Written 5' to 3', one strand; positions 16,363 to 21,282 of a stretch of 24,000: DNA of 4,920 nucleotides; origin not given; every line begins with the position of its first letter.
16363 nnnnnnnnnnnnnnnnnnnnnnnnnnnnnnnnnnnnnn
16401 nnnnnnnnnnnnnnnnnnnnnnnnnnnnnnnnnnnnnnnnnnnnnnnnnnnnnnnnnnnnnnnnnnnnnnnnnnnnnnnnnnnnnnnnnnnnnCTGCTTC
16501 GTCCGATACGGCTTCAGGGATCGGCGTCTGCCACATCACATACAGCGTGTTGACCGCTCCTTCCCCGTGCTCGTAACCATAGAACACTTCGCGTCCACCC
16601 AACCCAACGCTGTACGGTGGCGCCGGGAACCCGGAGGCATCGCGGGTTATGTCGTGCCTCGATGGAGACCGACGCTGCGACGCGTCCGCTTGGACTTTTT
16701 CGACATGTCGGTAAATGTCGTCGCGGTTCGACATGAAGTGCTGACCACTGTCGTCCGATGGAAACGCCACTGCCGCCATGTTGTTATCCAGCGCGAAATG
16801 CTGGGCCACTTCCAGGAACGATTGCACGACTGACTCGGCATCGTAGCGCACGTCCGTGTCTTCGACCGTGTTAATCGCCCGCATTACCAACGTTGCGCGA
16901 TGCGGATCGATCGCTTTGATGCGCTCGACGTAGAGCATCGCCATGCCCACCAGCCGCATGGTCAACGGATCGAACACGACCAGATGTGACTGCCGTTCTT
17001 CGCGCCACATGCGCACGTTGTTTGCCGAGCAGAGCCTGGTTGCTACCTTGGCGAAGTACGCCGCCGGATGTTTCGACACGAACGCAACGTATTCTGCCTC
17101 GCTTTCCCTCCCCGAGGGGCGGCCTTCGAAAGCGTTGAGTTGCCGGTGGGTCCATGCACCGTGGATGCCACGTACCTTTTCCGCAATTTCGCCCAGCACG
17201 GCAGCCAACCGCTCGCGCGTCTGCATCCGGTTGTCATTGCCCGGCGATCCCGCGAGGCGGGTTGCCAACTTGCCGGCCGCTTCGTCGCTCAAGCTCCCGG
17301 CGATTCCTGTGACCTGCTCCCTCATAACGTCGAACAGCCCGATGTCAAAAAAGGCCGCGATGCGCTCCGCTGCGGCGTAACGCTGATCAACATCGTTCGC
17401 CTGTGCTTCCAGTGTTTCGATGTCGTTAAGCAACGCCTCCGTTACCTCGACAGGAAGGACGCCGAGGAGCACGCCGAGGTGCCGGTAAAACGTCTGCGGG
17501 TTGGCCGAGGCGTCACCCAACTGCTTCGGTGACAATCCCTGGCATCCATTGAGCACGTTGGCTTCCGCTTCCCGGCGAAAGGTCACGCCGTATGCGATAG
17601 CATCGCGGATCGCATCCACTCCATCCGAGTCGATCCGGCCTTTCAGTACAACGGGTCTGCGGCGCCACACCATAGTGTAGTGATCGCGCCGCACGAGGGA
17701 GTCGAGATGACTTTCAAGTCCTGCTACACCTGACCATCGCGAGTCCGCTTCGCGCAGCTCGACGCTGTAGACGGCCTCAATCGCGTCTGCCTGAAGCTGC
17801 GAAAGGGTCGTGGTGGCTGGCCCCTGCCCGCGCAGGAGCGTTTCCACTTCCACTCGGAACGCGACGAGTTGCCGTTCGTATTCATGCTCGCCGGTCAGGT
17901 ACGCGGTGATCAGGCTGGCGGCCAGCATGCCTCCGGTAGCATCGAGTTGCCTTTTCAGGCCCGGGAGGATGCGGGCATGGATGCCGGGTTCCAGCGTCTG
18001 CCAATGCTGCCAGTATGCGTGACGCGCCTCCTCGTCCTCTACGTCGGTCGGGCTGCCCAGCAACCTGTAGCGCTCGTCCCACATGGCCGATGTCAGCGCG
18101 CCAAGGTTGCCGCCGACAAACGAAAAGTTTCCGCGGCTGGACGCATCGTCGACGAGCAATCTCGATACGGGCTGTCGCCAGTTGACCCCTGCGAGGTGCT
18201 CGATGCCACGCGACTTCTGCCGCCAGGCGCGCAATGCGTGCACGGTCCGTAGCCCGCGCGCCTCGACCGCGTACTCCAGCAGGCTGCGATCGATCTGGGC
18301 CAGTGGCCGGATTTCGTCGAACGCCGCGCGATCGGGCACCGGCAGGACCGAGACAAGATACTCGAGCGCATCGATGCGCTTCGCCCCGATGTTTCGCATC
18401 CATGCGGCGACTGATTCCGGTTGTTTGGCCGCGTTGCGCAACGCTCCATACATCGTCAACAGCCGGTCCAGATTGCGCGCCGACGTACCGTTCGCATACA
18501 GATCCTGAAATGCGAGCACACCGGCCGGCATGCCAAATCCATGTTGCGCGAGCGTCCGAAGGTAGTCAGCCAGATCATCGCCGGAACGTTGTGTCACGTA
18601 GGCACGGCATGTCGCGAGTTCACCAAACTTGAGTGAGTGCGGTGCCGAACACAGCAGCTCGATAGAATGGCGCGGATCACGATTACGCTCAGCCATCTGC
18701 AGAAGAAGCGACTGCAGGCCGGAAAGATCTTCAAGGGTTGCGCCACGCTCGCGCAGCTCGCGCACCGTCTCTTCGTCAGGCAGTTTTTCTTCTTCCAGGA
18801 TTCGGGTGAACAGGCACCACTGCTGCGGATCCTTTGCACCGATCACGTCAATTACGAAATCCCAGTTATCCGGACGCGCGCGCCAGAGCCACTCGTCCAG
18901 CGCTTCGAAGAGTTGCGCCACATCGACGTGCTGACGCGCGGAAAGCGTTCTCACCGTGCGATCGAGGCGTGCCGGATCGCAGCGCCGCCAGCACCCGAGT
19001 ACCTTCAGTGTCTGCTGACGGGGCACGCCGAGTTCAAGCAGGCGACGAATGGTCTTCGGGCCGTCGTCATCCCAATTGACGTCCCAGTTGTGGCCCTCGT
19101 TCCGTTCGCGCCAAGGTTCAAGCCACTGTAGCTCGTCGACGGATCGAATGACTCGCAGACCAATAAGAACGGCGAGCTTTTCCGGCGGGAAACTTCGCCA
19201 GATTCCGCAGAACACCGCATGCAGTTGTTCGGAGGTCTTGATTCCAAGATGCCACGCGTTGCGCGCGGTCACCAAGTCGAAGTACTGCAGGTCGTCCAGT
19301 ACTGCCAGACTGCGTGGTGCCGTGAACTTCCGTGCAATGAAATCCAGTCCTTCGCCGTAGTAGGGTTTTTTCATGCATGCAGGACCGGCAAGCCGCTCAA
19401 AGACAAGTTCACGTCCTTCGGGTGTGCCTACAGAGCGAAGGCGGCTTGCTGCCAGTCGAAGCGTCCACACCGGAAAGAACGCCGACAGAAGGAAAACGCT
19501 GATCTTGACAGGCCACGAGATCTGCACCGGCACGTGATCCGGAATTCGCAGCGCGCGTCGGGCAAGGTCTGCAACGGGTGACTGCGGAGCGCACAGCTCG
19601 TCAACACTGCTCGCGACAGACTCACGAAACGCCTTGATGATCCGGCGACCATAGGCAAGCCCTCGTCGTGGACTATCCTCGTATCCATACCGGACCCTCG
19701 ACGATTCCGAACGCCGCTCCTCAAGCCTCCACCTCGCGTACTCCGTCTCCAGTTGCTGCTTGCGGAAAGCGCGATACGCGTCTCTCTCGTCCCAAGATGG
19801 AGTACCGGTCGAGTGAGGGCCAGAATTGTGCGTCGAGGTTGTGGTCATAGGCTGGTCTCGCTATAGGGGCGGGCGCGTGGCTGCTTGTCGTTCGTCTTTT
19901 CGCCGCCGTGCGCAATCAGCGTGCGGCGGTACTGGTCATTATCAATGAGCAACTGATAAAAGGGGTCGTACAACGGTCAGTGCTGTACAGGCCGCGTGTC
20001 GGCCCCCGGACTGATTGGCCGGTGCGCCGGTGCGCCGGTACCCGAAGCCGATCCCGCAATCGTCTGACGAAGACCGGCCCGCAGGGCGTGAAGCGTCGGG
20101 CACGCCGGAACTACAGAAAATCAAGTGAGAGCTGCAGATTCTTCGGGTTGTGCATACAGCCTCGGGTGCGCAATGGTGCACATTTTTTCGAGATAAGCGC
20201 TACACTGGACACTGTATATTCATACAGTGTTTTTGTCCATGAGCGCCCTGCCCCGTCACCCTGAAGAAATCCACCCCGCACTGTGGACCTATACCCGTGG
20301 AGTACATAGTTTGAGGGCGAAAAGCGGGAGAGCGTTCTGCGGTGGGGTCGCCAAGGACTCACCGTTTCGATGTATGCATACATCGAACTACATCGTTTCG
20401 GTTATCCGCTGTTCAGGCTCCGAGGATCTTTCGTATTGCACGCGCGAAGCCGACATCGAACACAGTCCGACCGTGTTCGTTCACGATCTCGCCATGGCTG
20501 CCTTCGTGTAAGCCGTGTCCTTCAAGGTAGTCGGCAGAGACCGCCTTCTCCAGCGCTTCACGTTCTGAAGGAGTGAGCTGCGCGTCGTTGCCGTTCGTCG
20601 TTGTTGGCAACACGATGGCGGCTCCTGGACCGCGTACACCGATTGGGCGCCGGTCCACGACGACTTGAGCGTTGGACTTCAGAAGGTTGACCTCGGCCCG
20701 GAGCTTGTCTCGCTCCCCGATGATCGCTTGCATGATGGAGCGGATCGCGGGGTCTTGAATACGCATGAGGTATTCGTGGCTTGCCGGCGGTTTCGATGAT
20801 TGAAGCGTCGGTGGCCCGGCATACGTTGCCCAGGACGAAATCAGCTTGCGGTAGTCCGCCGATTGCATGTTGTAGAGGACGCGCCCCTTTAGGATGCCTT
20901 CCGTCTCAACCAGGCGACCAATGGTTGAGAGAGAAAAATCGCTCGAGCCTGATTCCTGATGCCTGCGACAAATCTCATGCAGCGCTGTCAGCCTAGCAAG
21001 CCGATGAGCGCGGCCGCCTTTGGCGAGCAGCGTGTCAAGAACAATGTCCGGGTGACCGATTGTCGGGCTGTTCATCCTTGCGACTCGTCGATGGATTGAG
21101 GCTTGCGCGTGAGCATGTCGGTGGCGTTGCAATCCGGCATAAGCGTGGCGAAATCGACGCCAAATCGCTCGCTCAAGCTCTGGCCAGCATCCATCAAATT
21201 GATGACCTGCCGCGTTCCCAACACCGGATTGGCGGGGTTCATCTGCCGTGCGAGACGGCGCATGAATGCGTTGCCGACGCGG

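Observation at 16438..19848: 1136-aa orphan protein with no recognisable catalytic motif as first gene of the R-M operon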

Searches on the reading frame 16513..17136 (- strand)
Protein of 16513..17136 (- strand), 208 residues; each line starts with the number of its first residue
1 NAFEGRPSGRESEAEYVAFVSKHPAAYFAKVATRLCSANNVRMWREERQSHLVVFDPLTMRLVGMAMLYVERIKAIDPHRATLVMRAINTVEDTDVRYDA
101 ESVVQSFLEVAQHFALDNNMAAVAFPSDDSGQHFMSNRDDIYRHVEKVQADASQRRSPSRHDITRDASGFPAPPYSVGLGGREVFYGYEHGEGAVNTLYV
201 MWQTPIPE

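Call 64: search_solved_structures(query=A3, max_evalue=10, show_alignments=3)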
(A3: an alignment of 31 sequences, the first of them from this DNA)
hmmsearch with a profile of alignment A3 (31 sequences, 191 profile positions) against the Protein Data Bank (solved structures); distinct sequences matched with E-value up to 10: 4.
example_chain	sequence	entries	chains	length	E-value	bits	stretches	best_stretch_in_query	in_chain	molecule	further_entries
5mqx_A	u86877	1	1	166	0.59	12.8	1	85-157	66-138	Non-structural protein3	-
3gqe_A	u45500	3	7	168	0.6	12.8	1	85-157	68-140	Non-structural protein 3 | Non-structural polyprotein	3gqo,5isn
9zre_A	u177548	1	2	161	0.75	12.4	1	85-154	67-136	Polyprotein P1234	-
9zrf_A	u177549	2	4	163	0.77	12.4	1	85-154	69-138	Polyprotein P1234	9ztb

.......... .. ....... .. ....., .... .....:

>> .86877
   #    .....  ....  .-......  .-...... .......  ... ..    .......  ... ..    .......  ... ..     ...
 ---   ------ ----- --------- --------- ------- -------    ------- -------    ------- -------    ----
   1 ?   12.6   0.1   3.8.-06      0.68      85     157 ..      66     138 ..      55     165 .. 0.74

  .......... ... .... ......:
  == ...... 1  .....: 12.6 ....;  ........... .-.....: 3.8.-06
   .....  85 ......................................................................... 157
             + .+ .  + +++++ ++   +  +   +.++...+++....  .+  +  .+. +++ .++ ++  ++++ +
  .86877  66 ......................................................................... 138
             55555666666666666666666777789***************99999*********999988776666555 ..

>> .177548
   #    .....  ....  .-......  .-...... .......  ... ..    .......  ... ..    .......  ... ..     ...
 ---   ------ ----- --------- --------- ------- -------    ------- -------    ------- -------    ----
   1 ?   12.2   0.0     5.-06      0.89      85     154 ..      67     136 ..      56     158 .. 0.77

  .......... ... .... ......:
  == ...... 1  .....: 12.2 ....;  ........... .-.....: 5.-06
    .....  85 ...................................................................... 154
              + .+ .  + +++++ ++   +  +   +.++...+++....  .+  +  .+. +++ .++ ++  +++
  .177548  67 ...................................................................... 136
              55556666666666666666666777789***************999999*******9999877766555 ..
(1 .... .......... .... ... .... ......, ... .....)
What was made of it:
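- On GNAT acyl-CoA N-acyltransferase superfamily: The PDB profile search finds no GNAT (call 64).
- Tried and rejected: I judged these chance, because the predicted topology is GNAT and not macro (call 64).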

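Call 65: search_protein_families(library=pfam, alignment_id=A3, max_evalue=10)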
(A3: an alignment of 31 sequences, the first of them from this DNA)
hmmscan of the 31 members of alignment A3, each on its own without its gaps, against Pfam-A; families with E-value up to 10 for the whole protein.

A. member 1, seq(208 aa): 1 family
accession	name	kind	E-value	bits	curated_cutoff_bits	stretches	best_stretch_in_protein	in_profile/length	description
PF17096.10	AIM3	-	0.22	12.9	25.4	1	148-178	50-80/85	Altered inheritance of mitochondria protein 3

B. families by the number of members that match (of 31 scanned): 20 families
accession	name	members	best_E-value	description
PF12698.13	ABC2_membrane_3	2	0.00073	ABC-2 family transporter protein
PF16454.10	PI3K_P85_iSH2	1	0.0056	Phosphatidylinositol 3-kinase regulatory subunit P85 inter-SH2 domain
PF22658.2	YycE-like_N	1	0.0081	YycE-like N-terminal domain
PF12161.14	HsdM_N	1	0.014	HsdM N-terminal domain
PF00583.31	Acetyltransf_1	1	0.017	Acetyltransferase (GNAT) family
PF12992.12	DUF3876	1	0.03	Domain of unknown function, B. Theta Gene description (DUF3876)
PF01661.27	Macro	1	0.033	Macro domain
PF12766.13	Pyridox_oxase_2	1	0.035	Pyridoxamine 5'-phosphate oxidase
PF20647.2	DUF6808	1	0.04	Domain of unknown function (DUF6808)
PF16234.10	DUF4892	1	0.048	Domain of unknown function (DUF4892)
PF04958.18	AstA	1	0.11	Arginine N-succinyltransferase beta subunit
PF02959.21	Tax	1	0.12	HTLV Tax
PF20352.3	DUF6647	1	0.15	Domain of unknown function (DUF6647)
PF20826.3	PHD_5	1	0.15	PhD finger domain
PF19340.5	GCP6_N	1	0.16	Gamma-tubulin complex component 6 N-terminus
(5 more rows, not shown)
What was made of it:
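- On GNAT acyl-CoA N-acyltransferase superfamily: Of 31 C-domains, one reaches Acetyltransf_1 at E = 0.017 (call 65).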

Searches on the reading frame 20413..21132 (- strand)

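Call 5: search_protein_families(library=pfam, proteins=[window:20413-21132:-], max_evalue=0.1)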
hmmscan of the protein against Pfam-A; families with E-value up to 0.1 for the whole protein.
window:20413-21132:- (239 aa): 0 families

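Call 6: search_protein_families(library=ncbifam, proteins=[window:20413-21132:-], max_evalue=0.1)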
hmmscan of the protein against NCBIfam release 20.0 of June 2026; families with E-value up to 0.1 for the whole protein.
window:20413-21132:- (239 aa): 1 family
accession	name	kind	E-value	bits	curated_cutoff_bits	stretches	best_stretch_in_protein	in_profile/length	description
NF040692.1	recomb_assoc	equivalog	1.1e-68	230.9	40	1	31-238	2-207/207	gamma-mobile-trio protein GmtX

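Call 7: search_protein_families(library=padloc, proteins=[window:20413-21132:-], max_evalue=0.1)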
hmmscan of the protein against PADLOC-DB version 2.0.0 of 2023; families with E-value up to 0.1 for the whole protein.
window:20413-21132:- (239 aa): 0 families
